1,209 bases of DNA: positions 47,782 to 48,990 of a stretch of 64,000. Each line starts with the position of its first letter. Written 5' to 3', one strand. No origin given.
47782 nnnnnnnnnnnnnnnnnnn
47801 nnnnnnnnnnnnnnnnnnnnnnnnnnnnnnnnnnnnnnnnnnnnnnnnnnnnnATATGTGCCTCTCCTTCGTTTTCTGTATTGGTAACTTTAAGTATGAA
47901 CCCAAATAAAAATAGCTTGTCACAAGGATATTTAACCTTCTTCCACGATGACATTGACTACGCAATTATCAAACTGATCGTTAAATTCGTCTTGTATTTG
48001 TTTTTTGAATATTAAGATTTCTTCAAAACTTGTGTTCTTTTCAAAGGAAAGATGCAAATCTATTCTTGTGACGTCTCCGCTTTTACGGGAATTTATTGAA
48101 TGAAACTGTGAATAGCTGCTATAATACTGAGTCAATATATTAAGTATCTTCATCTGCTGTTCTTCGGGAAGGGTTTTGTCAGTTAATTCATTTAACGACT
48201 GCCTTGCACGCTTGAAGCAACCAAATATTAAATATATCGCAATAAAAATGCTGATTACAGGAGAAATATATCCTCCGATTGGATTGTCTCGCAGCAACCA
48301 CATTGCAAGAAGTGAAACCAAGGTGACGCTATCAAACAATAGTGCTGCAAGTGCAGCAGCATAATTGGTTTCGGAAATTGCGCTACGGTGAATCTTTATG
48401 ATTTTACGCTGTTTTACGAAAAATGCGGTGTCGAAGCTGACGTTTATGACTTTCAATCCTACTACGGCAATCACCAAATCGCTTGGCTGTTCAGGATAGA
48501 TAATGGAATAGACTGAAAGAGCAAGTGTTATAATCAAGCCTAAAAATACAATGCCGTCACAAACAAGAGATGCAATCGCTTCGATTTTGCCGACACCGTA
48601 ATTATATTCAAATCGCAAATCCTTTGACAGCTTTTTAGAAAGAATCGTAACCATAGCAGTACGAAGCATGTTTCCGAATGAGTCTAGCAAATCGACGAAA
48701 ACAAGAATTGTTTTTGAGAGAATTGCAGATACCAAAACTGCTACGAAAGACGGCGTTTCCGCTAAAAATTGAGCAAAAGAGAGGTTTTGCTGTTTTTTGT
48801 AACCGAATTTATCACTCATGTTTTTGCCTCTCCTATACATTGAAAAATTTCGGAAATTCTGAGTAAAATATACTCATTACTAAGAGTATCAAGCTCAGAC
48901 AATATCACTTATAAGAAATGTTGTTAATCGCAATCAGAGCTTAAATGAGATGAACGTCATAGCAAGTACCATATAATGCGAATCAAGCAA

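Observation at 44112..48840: Second kinase-STAS pair embedded in an operon with a stand-alone A-T-C NRPS module and a CDF-like transporter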

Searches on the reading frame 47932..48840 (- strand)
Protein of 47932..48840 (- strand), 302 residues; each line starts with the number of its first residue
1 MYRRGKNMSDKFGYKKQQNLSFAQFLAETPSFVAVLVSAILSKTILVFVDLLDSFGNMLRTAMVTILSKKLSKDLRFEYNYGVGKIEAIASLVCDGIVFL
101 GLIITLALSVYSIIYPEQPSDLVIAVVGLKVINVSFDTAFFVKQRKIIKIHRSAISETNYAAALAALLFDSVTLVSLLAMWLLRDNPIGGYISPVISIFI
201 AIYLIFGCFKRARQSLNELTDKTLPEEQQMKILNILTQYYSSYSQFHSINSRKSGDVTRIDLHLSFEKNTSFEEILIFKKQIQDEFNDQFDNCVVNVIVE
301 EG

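Call 3: search_protein_families(library=pfam, proteins=[window:47932-48840:-], max_evalue=0.01)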
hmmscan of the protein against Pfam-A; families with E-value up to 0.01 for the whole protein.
window:47932-48840:- (302 aa): 2 families
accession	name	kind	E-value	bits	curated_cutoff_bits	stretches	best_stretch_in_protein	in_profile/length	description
PF01545.26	Cation_efflux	-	1.2e-15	58.3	26.6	1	26-219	6-197/198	Cation efflux family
PF16916.11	ZT_dimer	-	8.2e-07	29.4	26.7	1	224-300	1-76/78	Dimerisation domain of Zinc Transporter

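Call 4: search_protein_families(library=ncbifam, proteins=[window:47932-48840:-], max_evalue=0.01)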
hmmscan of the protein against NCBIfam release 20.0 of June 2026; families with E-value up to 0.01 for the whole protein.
window:47932-48840:- (302 aa): 7 families
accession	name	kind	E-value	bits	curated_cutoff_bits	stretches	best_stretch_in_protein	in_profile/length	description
NF050169.1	CatEfflxFieF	equivalog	2.3e-18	66.4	420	1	77-295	64-275/282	cation efflux pump FieF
TIGR01297.1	CDF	superfamily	1.9e-15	56.9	82.35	1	38-291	22-271/285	cation diffusion facilitator family transporter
NF007064.0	PRK09509.1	equivalog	1.6e-14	53.6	447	1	50-294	42-279/300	CDF family cation-efflux transporter FieF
NF052621.1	MngEfTpMntE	equivalog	3.2e-14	53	500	1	37-300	22-280/293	manganese efflux transporter MntE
NF033616.1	CDF_MamB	equivalog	6.3e-11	42.3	350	1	37-288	25-269/284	magnetosome biogenesis CDF transporter MamB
NF033615.1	CDF_MamM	equivalog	1.2e-10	41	350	1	37-293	28-279/290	magnetosome biogenesis CDF transporter MamM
NF040994.1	MamV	equivalog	1.3e-06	27.8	500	1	40-292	33-277/319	CDF transporter MamV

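Call 28: search_solved_structures(query=window:47932-48840:-, max_evalue=0.001, show_alignments=3)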
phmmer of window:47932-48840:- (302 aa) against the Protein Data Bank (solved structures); distinct sequences matched with E-value up to 0.001: 8.
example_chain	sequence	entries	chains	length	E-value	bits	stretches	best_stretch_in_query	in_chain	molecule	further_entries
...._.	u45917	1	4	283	1.2e-10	44.7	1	47-285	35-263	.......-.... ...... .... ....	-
2qfi_A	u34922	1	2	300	1.3e-10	44.6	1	47-285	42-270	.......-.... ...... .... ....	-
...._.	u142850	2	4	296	3.4e-08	36.7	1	36-274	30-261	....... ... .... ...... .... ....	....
8f6k_A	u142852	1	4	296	3.5e-08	36.6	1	36-275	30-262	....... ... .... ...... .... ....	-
5vrf_B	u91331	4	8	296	4.3e-08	36.3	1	36-274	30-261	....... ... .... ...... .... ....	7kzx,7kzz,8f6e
8f6j_B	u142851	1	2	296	4.3e-08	36.3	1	36-274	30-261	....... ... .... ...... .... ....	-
3j1z_P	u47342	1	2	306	4.8e-08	36.2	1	36-274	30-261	Cation efflux family protein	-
8f6f_A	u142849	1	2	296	1.1e-07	35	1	36-274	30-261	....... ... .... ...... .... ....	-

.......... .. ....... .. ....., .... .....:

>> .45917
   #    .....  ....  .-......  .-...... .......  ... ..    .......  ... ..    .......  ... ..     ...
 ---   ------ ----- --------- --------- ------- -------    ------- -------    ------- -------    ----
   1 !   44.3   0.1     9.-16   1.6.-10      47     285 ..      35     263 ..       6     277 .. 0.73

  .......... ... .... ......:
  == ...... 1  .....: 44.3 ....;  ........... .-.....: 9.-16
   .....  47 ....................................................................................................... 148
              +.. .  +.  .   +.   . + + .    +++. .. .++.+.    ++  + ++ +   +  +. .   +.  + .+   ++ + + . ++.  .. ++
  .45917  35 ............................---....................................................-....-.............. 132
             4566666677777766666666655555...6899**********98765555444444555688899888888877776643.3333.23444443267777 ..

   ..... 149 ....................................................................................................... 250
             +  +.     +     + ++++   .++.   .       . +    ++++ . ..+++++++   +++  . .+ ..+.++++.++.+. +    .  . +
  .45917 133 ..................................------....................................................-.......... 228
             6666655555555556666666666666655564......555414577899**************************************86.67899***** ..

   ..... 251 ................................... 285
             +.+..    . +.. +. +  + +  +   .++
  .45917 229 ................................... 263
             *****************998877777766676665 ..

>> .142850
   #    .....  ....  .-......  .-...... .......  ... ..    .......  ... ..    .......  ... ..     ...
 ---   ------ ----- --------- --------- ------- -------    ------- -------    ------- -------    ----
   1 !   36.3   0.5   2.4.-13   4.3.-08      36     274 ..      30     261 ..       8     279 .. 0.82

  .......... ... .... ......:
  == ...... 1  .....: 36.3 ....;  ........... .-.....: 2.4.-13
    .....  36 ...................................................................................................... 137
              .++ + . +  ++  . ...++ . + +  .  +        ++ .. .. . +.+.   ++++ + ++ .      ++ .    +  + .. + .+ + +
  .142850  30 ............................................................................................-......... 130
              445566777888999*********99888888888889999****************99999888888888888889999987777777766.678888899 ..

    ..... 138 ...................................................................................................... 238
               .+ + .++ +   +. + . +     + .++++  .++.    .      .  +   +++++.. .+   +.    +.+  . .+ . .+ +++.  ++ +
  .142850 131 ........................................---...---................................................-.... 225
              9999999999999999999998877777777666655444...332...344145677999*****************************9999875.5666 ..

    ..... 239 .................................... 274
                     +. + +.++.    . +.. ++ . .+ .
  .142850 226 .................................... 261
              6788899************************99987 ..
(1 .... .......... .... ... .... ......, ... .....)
